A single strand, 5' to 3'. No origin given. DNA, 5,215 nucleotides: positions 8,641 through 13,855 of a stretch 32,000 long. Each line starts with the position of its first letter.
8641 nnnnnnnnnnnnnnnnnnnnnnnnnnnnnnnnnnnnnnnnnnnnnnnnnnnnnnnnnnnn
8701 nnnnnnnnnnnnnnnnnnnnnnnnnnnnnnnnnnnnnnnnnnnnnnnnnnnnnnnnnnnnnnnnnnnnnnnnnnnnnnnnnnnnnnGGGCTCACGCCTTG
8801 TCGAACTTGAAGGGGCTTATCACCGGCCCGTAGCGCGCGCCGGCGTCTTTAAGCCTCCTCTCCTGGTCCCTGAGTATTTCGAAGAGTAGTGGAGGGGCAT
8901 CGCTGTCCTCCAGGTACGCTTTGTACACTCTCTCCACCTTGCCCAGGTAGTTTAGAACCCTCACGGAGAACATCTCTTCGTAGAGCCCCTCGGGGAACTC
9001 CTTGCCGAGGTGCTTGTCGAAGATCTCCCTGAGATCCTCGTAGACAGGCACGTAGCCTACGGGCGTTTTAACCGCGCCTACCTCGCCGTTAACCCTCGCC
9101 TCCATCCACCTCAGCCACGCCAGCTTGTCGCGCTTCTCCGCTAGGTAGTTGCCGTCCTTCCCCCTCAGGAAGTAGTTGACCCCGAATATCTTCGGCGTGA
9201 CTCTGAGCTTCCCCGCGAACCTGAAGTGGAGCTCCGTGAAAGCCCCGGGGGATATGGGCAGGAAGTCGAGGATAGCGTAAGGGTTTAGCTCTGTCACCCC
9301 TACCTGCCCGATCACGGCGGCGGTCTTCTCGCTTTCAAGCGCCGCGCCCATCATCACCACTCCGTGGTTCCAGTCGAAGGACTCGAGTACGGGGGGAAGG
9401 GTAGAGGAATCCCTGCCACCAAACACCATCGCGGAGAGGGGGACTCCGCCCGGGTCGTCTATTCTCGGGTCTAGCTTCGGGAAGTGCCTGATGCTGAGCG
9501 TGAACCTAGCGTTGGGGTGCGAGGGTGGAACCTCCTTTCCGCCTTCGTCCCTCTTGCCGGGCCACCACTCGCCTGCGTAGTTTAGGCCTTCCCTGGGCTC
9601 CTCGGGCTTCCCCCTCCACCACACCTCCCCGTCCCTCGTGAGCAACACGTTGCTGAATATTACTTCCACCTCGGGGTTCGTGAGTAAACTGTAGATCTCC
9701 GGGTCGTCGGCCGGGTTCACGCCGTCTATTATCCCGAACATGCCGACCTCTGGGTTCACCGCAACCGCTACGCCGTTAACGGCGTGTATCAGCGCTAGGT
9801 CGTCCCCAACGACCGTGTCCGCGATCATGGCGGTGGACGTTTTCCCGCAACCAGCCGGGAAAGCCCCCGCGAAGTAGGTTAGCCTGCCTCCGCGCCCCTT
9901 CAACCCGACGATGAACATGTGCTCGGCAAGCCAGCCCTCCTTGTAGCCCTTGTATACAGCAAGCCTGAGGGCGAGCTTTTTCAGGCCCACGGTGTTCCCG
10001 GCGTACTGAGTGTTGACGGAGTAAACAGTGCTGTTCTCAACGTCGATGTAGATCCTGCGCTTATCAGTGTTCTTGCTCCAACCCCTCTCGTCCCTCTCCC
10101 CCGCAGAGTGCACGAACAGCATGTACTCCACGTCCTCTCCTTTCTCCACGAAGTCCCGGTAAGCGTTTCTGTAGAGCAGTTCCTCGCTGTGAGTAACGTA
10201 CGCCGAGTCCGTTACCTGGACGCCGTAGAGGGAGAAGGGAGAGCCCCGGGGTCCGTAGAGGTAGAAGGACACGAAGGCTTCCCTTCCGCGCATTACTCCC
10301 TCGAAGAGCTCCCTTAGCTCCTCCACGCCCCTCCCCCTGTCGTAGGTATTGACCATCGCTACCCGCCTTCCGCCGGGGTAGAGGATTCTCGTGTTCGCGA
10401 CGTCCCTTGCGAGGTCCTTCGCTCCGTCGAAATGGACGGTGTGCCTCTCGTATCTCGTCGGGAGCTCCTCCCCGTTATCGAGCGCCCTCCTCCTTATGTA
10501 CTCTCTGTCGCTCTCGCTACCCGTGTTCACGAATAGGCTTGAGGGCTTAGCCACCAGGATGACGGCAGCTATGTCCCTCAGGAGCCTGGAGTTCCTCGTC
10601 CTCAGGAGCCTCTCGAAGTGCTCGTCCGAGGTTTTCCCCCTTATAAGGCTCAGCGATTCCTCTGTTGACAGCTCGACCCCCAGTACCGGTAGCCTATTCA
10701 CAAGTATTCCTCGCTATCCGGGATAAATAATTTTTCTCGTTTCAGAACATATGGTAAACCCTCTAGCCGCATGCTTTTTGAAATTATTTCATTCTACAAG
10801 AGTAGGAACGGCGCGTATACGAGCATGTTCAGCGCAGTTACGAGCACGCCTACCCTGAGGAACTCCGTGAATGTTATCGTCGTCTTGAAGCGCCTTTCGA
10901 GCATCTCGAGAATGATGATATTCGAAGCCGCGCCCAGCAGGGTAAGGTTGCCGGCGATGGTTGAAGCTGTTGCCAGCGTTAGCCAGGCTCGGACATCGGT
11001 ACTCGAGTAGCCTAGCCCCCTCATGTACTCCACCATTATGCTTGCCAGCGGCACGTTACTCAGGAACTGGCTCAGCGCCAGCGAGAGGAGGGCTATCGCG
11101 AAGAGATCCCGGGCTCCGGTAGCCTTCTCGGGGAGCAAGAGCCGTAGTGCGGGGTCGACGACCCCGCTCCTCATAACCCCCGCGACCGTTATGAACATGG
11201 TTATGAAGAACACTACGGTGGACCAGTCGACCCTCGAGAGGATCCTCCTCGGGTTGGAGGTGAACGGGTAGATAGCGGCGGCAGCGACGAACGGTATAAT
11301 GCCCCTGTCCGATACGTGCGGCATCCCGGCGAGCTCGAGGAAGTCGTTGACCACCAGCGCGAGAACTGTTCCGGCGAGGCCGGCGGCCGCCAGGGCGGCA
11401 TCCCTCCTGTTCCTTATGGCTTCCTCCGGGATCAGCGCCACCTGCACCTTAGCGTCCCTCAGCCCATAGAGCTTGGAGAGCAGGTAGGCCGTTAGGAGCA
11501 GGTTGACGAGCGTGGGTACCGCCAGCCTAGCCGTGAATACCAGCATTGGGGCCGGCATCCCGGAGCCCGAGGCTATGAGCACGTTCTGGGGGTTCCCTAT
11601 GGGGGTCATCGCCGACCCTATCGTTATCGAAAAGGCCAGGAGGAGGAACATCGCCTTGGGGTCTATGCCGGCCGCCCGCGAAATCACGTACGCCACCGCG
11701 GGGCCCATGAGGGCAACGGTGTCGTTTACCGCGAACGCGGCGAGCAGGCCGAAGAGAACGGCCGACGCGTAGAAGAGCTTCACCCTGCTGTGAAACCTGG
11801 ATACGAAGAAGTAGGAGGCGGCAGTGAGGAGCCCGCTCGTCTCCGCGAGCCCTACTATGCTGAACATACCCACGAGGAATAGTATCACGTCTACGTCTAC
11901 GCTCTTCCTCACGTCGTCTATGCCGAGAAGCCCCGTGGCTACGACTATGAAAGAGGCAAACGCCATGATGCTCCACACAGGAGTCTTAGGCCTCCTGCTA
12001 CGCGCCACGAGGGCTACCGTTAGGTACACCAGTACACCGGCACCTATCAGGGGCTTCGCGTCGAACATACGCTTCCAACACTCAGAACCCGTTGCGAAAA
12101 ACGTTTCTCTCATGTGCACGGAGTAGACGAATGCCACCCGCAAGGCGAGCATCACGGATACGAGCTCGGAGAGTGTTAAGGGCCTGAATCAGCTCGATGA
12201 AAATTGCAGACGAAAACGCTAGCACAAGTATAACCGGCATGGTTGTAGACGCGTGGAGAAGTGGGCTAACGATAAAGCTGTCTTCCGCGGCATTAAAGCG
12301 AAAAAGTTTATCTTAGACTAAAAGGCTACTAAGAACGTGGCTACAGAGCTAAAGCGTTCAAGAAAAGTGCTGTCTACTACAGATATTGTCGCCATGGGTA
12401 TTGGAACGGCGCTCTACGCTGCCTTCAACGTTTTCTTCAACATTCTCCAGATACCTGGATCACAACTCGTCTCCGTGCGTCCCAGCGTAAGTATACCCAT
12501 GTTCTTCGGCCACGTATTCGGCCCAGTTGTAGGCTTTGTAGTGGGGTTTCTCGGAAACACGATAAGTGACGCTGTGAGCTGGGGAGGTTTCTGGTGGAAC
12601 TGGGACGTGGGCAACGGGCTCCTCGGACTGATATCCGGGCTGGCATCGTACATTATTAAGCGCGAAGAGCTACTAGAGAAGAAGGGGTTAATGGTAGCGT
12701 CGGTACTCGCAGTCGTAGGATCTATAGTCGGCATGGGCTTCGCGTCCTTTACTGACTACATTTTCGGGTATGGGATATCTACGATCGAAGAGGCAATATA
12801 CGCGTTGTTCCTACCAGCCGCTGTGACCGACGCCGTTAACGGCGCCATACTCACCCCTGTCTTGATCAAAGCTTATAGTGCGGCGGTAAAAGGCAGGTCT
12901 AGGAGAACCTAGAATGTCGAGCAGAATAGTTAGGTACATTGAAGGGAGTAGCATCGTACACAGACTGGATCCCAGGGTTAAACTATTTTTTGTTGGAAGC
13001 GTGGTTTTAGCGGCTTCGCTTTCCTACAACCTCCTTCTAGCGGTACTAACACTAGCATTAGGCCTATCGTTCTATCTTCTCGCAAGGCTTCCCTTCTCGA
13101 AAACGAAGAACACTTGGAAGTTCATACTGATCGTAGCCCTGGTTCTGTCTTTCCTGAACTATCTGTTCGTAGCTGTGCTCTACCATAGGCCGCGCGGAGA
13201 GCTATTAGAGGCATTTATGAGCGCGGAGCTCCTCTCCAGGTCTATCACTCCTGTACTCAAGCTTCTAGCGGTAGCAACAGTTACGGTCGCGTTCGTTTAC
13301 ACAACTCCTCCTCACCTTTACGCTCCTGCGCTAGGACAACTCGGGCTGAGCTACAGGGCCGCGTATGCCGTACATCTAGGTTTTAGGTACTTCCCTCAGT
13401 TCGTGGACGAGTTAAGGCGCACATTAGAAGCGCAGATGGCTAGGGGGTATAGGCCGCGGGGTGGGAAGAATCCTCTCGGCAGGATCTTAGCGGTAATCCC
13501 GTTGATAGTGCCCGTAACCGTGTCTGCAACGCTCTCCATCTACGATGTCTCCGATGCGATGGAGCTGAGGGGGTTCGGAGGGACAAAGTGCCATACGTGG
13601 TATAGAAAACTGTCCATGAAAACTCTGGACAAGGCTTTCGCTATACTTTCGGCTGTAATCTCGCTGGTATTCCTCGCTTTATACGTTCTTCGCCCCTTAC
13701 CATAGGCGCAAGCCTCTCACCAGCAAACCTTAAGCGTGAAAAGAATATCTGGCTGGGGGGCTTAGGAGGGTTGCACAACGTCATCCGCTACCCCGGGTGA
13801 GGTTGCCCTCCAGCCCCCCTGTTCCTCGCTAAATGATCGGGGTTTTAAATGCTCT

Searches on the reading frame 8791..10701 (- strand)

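Call 62: search_protein_families(library=pfam, proteins=[window:8791-10701:-], max_evalue=0.0001)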
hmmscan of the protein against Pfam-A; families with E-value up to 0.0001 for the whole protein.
window:8791-10701:- (636 aa): 2 families
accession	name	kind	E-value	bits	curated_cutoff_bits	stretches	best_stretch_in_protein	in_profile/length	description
PF00821.23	PEPCK_GTP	-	7.7e-108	360.9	23.8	1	257-616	1-357/357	Phosphoenolpyruvate carboxykinase C-terminal P-loop domain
PF17297.7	PEPCK_N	-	3.2e-60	203.9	23.8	1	44-252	3-217/218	Phosphoenolpyruvate carboxykinase N-terminal domain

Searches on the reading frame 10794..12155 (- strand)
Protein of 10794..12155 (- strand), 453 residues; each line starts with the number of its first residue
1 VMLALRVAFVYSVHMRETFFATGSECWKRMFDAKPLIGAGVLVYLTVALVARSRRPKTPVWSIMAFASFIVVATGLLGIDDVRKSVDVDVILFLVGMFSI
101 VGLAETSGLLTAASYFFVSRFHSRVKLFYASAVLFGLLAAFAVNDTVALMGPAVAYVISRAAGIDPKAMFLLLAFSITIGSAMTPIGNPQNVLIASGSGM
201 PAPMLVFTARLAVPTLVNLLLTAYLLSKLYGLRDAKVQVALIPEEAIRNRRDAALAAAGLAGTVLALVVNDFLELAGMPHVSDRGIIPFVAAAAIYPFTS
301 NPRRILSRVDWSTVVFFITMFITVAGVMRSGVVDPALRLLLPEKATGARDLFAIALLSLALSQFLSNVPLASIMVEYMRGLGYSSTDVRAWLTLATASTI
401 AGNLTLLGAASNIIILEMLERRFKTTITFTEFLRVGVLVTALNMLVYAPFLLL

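Call 3: search_protein_families(library=pfam, proteins=[window:10794-12155:-], max_evalue=0.01)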
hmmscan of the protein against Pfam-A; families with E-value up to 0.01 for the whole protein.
window:10794-12155:- (453 aa): 2 families
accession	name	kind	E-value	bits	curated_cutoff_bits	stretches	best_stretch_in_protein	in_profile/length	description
PF03600.22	CitMHS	-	5.3e-48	164.3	31.9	2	63-401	14-336/336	Citrate transporter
PF00939.25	Na_sulph_symp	-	0.00033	20.2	27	1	72-196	305-434/472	Sodium:sulfate symporter transmembrane region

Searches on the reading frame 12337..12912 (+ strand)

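Call 3: search_protein_families(library=pfam, proteins=[window:12337-12912:+], max_evalue=0.01)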
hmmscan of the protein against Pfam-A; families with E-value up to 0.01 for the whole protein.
window:12337-12912:+ (191 aa): 2 families
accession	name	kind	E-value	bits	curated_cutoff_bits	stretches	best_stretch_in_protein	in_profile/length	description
PF07155.17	ECF-ribofla_trS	-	4.1e-38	131.5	26.7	1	12-181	2-171/172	ECF-type riboflavin transporter, S component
PF12822.12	ECF_trnsprt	-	3.4e-08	34.1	30.7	1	17-176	3-165/169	ECF transporter, substrate-specific component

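Call 4: search_protein_families(library=ncbifam, proteins=[window:12337-12912:+], max_evalue=0.01)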
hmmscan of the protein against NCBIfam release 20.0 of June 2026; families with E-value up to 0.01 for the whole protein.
window:12337-12912:+ (191 aa): 5 families
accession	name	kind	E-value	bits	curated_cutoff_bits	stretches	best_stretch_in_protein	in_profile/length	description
NF010182.0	PRK13661.1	equivalog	1.8e-28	99.6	99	1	10-183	3-173/183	ECF-type riboflavin transporter substrate-binding protein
TIGR04518.1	ECF_S_folT_fam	subfamily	9.2e-06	25.5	60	1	13-127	3-114/163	folate family ECF transporter S component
NF007177.0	PRK09609.1-1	equivalog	0.0028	17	524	1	56-157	109-207/340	hypothetical protein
NF007179.0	PRK09609.1-4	equivalog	0.0033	17.1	630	1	20-107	35-123/335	hypothetical protein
NF007178.0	PRK09609.1-3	equivalog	0.0051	16.3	483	1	52-119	44-114/311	hypothetical protein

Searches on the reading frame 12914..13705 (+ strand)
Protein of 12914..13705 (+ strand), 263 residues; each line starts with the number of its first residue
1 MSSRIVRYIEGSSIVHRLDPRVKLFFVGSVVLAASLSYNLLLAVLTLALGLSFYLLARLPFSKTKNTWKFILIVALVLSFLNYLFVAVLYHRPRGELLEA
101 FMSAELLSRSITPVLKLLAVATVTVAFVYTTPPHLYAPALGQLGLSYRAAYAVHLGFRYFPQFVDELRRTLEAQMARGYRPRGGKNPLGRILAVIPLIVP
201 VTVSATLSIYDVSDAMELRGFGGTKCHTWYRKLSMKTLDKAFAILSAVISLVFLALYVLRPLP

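Call 3: search_protein_families(library=pfam, proteins=[window:12914-13705:+], max_evalue=0.01)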
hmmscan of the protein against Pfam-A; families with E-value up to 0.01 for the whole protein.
window:12914-13705:+ (263 aa): 1 family
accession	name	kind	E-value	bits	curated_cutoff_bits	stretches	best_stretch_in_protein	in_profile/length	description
PF02361.21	CbiQ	-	3.2e-25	89.5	25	1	12-224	2-212/216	Cobalt transport protein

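Call 4: search_protein_families(library=ncbifam, proteins=[window:12914-13705:+], max_evalue=0.01)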
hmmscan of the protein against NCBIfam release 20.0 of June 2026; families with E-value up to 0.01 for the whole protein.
window:12914-13705:+ (263 aa): 2 families
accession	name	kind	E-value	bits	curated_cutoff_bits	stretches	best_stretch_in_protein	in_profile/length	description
TIGR02454.1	ECF_T_CbiQ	equivalog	2.3e-11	43.9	111.8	1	18-185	1-169/200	cobalt ECF transporter T component CbiQ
NF040945.1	CCC_membrane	equivalog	0.0029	17.9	65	0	64-90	53-79/99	CCC motif membrane protein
